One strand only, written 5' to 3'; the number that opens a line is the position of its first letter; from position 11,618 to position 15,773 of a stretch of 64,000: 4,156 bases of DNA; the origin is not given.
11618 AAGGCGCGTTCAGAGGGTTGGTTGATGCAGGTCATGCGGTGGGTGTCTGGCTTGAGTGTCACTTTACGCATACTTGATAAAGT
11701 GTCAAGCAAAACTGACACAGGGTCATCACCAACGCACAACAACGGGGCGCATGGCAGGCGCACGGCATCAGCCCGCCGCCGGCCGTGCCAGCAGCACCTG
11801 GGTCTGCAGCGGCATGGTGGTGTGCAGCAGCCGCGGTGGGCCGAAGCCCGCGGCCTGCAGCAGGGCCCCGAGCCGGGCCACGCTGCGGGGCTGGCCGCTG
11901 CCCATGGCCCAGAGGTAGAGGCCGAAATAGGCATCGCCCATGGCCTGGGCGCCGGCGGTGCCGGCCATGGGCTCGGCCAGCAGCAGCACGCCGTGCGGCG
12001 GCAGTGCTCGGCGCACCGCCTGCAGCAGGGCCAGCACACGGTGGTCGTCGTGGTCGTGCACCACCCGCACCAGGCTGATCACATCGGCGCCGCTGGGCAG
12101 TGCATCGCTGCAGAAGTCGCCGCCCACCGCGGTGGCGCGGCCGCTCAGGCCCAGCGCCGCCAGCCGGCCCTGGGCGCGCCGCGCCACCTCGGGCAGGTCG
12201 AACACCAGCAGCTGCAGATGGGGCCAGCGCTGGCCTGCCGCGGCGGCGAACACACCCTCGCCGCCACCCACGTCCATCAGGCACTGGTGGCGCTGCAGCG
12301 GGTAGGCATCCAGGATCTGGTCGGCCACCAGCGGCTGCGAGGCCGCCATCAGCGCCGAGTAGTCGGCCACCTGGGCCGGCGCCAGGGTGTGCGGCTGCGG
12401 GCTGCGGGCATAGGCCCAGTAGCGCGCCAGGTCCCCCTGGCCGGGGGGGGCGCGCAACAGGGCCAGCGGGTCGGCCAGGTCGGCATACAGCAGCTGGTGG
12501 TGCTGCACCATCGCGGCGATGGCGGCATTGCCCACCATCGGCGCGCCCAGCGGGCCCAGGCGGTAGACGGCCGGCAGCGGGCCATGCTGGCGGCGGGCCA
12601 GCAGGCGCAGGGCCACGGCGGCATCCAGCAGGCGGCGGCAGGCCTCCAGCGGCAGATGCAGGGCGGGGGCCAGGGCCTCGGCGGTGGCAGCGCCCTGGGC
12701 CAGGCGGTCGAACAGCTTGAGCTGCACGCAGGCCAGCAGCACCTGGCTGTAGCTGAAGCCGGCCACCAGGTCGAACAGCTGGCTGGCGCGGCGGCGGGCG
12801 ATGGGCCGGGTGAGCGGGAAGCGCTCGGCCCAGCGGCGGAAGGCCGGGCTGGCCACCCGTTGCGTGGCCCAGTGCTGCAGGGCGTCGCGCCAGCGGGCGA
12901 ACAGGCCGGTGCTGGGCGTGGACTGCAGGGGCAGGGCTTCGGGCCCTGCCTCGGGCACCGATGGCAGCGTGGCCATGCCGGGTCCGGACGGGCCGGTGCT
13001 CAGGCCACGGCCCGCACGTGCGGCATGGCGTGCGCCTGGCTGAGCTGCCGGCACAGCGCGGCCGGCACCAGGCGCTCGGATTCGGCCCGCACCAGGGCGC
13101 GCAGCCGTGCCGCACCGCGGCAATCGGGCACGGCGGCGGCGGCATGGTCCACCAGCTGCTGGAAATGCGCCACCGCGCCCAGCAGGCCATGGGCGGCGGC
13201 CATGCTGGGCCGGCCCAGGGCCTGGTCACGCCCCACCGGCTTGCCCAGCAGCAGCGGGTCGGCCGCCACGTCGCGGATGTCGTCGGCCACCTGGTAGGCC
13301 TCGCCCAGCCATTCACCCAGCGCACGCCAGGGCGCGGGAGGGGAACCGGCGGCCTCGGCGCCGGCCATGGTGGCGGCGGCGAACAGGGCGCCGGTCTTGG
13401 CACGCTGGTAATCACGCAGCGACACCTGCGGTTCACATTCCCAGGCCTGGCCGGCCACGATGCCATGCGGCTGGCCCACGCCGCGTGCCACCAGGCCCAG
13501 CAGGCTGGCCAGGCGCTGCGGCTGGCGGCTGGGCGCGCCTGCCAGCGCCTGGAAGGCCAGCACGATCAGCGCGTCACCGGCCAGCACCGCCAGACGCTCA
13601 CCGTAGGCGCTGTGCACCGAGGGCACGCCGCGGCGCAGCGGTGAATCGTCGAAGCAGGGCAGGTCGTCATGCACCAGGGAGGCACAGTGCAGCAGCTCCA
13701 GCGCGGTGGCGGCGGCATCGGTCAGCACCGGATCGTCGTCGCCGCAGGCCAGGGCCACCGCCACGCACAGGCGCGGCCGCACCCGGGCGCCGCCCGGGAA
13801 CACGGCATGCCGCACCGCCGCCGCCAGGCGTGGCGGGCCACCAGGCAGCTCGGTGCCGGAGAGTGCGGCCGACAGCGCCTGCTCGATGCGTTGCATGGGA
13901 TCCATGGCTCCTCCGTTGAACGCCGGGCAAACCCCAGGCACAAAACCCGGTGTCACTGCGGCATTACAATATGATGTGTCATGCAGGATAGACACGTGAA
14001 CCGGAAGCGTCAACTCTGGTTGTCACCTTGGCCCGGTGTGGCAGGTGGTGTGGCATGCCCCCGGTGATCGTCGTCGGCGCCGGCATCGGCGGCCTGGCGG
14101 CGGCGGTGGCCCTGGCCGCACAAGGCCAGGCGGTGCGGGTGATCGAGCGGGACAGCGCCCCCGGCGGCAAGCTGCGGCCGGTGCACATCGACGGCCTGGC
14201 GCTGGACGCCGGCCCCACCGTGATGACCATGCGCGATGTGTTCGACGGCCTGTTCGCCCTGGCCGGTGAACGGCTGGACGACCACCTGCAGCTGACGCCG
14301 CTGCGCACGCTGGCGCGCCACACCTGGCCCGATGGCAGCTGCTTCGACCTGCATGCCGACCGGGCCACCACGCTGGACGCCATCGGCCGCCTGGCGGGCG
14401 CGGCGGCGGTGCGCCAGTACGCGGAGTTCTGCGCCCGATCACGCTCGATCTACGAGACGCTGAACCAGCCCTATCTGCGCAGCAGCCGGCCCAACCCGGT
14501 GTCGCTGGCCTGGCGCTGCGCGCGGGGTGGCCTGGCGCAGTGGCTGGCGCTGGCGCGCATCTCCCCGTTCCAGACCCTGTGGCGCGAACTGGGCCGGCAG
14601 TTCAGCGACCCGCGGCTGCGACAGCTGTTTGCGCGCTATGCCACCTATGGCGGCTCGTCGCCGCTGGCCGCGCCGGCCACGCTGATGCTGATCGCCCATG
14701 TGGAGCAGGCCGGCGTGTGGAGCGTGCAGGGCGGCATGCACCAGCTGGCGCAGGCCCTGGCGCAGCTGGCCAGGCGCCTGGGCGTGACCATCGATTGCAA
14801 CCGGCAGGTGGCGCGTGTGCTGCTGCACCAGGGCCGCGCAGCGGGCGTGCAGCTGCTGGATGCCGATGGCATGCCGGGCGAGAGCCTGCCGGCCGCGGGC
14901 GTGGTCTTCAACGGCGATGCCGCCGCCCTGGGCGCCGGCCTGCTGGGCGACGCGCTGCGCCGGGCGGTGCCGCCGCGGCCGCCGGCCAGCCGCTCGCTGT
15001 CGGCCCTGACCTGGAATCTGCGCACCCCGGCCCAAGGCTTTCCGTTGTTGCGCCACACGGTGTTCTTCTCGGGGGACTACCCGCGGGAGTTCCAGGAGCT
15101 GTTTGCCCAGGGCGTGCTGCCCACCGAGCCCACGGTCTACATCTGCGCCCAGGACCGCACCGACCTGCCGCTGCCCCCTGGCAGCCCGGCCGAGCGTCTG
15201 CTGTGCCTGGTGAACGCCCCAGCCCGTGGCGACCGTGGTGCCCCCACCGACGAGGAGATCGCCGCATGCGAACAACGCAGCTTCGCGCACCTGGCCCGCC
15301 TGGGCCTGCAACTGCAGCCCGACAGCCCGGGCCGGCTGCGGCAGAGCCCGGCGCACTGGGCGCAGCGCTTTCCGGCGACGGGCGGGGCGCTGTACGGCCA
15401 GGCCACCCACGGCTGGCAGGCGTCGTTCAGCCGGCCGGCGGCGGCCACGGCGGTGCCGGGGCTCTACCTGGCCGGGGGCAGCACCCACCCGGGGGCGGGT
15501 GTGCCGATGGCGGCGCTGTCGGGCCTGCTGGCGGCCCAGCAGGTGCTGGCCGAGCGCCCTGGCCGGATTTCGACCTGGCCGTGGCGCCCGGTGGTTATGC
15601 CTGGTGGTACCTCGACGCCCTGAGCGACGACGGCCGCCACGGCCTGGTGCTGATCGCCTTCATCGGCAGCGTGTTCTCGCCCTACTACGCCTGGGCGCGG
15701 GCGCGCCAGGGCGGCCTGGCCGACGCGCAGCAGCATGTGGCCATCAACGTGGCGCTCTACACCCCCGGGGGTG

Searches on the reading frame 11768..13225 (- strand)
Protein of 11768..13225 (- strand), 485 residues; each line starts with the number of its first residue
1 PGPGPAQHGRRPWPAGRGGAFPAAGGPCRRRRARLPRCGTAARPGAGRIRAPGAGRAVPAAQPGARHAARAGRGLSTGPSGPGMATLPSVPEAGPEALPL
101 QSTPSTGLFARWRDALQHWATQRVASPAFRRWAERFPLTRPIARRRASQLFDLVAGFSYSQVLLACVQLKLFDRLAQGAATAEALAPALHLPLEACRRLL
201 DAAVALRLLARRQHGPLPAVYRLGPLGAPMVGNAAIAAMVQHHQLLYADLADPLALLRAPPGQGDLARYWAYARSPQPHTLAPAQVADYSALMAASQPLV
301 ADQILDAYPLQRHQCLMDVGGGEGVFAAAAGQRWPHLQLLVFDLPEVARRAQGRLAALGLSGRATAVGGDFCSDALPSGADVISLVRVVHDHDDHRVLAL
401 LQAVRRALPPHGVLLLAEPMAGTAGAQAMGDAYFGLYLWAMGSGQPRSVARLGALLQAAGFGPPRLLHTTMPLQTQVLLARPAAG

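Call 14: search_protein_families(library=ncbifam, proteins=[window:11768-13225:-], max_evalue=1e-8)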
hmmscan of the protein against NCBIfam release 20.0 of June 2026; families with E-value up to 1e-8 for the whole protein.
window:11768-13225:- (485 aa): 1 family
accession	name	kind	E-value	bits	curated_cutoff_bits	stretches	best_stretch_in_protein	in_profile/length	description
TIGR02716.1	C20_methyl_CrtF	equivalog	3.9e-09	36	276.1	0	289-418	126-254/306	bacteriochlorophyllide d C-20 methyltransferase BchU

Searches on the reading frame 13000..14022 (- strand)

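Call 14: search_protein_families(library=ncbifam, proteins=[window:13000-14022:-], max_evalue=1e-8)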
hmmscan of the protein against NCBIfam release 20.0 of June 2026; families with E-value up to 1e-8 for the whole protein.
window:13000-14022:- (340 aa): 15 families
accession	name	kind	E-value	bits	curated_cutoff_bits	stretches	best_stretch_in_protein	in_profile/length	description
NF045485.1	FPPsyn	subfamily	8.4e-50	169.5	275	1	44-303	6-271/288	farnesyl diphosphate synthase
NF045685.1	GGPPSynCrtE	equivalog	9.9e-39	133.1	460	1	44-301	12-274/293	geranylgeranyl diphosphate synthase CrtE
NF007877.0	PRK10581.1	equivalog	2e-37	129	321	1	43-300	11-276/299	(2E,6E)-farnesyl diphosphate synthase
NF041169.1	f2_encap_cargo4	exception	4.3e-37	128.1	450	1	76-317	48-291/334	family 2 encapsulin nanocompartment cargo protein polyprenyl transferase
NF040698.1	IdsA_Meth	equivalog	1.1e-33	116.9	468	1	62-280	26-250/328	short chain isoprenyl diphosphate synthase IdsA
NF041003.1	GGPP_syn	equivalog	1.6e-26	93.2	500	1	61-267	23-234/326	geranylgeranyl diphosphate synthase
TIGR02748.1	GerC3_HepT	equivalog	8.5e-25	87.5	456.55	1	43-271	13-234/319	heptaprenyl diphosphate synthase component II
NF045549.1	GGPPsyn_IdsB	equivalog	1e-24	87.2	475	1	78-276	65-265/346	geranylgeranyl diphosphate synthase IdsB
TIGR02749.1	prenyl_cyano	equivalog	2.2e-23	82.8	383.2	1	63-271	29-238/322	solanesyl diphosphate synthase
NF045628.1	HxpDPsynlarge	equivalog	9.3e-23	80.7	500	1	65-277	22-235/311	hexaprenyl-diphosphate synthase large subunit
NF008140.0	PRK10888.1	equivalog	3.3e-21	75.9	412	1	74-294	40-258/323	octaprenyl diphosphate synthase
NF042417.1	NPPPS_Mycobact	equivalog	6.4e-20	71.4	600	1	39-275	22-251/335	nonaprenyl/(2E,6E)-farnesyl/geranylgeranyl diphosphat synthase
NF040789.2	gerfarn_diphsyn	equivalog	4.7e-18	65.5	560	1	63-279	31-266/345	geranylfarnesyl diphosphate synthase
NF040627.1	GFPS_Meth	equivalog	1e-14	54.7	600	1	67-251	29-209/285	geranylfarnesyl diphosphate synthase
NF042416.1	GFPPS_Mycobact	equivalog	4e-14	52.4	600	0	66-143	30-107/350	bifunctional (2E,6E)-farnesyl/geranyl diphosphate synthase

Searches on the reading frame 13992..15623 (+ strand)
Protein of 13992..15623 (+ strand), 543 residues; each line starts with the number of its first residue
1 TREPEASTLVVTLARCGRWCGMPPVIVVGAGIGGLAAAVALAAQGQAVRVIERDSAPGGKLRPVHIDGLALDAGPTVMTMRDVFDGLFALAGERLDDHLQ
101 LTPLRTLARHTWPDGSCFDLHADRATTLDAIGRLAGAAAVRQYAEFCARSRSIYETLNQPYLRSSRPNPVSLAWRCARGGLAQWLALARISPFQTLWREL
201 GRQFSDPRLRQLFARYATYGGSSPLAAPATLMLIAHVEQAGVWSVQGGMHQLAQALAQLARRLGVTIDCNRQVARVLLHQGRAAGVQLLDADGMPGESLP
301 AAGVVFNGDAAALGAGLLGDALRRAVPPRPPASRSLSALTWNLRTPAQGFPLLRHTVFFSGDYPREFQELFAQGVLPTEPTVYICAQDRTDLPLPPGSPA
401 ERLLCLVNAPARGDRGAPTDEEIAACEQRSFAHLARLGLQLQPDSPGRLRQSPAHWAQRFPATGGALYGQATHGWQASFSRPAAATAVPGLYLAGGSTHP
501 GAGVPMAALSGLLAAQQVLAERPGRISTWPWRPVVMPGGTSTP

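Call 14: search_protein_families(library=ncbifam, proteins=[window:13992-15623:+], max_evalue=1e-8)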
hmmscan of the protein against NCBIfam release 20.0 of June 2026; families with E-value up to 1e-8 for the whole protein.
window:13992-15623:+ (543 aa): 9 families
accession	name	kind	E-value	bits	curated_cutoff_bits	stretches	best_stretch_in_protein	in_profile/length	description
NF045637.1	carotdesatCrtDProt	equivalog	1.6e-196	653.6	580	1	25-520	1-484/485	1-hydroxycarotenoid 3,4-desaturase CrtD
TIGR02734.1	crtI_fam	subfamily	1.9e-82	277.6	238.1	1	25-521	1-491/504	phytoene desaturase family protein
NF042421.1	hydcarot_desat_CrtD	equivalog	1.5e-55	188.6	500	1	25-517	4-482/487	1-hydroxycarotenoid 3,4-desaturase CrtD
NF058655.1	CrtID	equivalog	2.8e-54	184.7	640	1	25-514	1-477/478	bifunctional phytoene desaturase/3,4-desaturase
TIGR02730.1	carot_isom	equivalog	1.2e-18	67.3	586.9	1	25-294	3-273/493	carotenoid isomerase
TIGR02733.1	desat_CrtD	equivalog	1.2e-14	53.9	549.7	0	25-76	4-55/492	C-3',4' desaturase CrtD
NF045689.1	BCarotKetCrtO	equivalog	1.7e-12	46.7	1000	0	214-292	205-285/563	beta-carotene ketolase CrtO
TIGR03467.1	HpnE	equivalog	2.3e-12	47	283.05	1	25-77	1-55/430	hydroxysqualene dehydroxylase HpnE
NF005560.0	PRK07233.1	equivalog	2.5e-11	43.1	252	0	25-72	3-50/435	hypothetical protein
